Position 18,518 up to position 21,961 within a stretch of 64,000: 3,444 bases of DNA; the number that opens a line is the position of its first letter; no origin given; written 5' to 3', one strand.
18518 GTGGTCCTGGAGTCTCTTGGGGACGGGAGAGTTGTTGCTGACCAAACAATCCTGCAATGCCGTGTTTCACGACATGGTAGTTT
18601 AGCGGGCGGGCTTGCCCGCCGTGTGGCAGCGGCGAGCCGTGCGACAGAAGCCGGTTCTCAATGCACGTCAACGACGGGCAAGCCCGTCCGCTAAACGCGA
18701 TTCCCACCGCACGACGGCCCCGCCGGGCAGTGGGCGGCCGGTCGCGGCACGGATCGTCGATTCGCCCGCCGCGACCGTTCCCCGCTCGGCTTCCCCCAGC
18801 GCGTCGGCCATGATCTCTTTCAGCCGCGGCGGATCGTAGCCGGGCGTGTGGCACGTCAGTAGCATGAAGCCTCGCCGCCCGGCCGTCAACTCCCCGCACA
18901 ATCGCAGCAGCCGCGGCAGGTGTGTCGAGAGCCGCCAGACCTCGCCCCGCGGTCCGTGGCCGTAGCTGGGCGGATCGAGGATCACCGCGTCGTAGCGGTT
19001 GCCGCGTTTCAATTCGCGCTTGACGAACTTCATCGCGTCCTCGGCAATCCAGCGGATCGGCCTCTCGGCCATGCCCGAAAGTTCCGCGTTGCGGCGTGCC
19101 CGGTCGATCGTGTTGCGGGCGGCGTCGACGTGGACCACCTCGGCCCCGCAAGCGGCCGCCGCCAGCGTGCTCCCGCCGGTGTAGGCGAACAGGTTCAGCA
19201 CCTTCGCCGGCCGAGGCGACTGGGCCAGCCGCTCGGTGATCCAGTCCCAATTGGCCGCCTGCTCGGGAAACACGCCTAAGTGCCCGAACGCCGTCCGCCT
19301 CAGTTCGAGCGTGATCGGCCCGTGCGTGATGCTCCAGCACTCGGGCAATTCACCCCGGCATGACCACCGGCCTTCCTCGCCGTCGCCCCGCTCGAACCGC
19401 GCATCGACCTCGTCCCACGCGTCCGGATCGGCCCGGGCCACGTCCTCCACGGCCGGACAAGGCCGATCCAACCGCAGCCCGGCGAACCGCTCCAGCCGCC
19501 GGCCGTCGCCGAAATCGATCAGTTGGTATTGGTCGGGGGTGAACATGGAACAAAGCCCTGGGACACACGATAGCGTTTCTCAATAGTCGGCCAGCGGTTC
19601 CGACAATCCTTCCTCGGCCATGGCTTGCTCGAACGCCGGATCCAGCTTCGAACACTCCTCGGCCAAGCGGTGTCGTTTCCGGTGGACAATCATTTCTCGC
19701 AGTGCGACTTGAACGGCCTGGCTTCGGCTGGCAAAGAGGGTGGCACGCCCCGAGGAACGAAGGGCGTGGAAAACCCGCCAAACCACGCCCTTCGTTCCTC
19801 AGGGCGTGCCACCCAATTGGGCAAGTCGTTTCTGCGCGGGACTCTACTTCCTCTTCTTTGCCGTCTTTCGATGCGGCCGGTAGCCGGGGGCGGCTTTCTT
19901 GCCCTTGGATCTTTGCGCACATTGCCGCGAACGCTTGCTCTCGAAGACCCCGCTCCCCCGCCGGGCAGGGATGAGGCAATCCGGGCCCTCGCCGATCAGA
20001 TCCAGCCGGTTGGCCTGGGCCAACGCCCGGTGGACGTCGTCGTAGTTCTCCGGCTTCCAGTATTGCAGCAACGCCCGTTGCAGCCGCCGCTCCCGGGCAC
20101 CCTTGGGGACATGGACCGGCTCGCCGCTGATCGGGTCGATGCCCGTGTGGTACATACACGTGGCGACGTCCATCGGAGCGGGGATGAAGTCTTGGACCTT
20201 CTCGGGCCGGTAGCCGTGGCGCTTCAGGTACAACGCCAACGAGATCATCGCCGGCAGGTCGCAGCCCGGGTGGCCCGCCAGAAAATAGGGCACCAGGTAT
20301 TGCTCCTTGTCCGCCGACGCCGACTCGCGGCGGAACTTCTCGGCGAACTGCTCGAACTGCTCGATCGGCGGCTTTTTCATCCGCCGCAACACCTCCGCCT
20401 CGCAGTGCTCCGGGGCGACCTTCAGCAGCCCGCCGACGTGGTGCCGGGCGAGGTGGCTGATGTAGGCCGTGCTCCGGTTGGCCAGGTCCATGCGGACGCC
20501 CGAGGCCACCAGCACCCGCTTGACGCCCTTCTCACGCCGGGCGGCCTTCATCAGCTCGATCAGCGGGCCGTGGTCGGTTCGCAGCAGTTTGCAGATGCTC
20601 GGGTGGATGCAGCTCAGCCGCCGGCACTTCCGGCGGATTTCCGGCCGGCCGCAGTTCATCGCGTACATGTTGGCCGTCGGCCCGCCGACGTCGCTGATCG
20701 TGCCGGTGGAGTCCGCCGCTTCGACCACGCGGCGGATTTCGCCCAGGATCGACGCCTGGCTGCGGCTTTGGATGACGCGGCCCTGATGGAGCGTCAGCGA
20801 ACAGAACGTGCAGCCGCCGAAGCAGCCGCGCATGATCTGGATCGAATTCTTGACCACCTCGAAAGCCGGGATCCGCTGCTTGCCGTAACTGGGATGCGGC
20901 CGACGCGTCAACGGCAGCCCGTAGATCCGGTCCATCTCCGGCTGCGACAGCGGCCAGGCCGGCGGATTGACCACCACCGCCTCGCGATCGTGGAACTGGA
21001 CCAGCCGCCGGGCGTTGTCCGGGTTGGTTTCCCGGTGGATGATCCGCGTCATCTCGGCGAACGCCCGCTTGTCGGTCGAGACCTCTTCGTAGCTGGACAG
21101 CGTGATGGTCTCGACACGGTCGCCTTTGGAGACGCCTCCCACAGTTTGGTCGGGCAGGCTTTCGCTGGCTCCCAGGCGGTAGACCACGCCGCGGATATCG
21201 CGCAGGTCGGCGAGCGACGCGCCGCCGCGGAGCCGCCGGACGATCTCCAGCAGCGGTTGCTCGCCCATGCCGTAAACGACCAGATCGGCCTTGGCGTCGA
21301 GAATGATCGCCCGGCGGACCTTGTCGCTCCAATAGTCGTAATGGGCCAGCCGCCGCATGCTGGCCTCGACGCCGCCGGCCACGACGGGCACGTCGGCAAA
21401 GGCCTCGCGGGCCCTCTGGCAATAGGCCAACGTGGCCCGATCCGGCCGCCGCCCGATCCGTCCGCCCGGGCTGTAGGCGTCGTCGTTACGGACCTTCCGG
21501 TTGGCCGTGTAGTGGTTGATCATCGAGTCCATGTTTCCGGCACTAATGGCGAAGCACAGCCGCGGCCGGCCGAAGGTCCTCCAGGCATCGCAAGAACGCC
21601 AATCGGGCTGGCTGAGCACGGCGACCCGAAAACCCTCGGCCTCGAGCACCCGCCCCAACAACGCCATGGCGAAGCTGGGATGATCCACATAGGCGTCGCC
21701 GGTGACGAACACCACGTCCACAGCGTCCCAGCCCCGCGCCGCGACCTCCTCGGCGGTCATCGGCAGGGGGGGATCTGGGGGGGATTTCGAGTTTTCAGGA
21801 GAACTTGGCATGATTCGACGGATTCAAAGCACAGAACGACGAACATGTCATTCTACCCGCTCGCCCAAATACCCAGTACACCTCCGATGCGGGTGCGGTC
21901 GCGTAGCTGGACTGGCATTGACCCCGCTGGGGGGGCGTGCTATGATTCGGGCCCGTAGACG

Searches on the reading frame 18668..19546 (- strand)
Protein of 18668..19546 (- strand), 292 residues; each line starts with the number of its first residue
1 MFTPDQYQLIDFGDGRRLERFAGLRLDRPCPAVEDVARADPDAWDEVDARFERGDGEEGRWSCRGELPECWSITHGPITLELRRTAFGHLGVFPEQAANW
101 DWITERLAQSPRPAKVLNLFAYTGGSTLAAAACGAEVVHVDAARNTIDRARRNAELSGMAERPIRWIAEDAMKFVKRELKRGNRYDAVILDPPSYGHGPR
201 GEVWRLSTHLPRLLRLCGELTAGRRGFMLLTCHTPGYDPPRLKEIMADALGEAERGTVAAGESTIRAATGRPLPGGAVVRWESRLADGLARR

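Call 21: search_protein_families(library=pfam, proteins=[window:18668-19546:-], max_evalue=0.0001)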
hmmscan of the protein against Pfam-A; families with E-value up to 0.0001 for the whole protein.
window:18668-19546:- (292 aa): 3 families
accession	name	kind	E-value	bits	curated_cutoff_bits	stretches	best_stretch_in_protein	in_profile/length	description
PF10672.15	Methyltrans_SAM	-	1.5e-17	64.2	27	1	64-222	79-229/286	S-adenosylmethionine-dependent methyltransferase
PF03602.21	Cons_hypoth95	-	7e-07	29.5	24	1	105-193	38-122/182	Conserved hypothetical protein 95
PF09445.16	Methyltransf_15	-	9.7e-06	25.7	22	1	115-196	3-83/165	RNA cap guanine-N2 methyltransferase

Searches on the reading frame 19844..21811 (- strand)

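Call 21: search_protein_families(library=pfam, proteins=[window:19844-21811:-], max_evalue=0.0001)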
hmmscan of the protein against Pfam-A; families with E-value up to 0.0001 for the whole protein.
window:19844-21811:- (655 aa): 3 families
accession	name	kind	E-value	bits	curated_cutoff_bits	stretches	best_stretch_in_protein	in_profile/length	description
PF08497.15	Radical_SAM_N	-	2.2e-129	431.5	25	1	16-323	2-301/301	Radical SAM N-terminal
PF11842.13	DUF3362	-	2.6e-26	93.1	27.6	1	537-648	1-116/151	Domain of unknown function (DUF3362)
PF04055.27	Radical_SAM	-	8.8e-08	32.9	29.5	1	324-496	1-139/166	Radical SAM superfamily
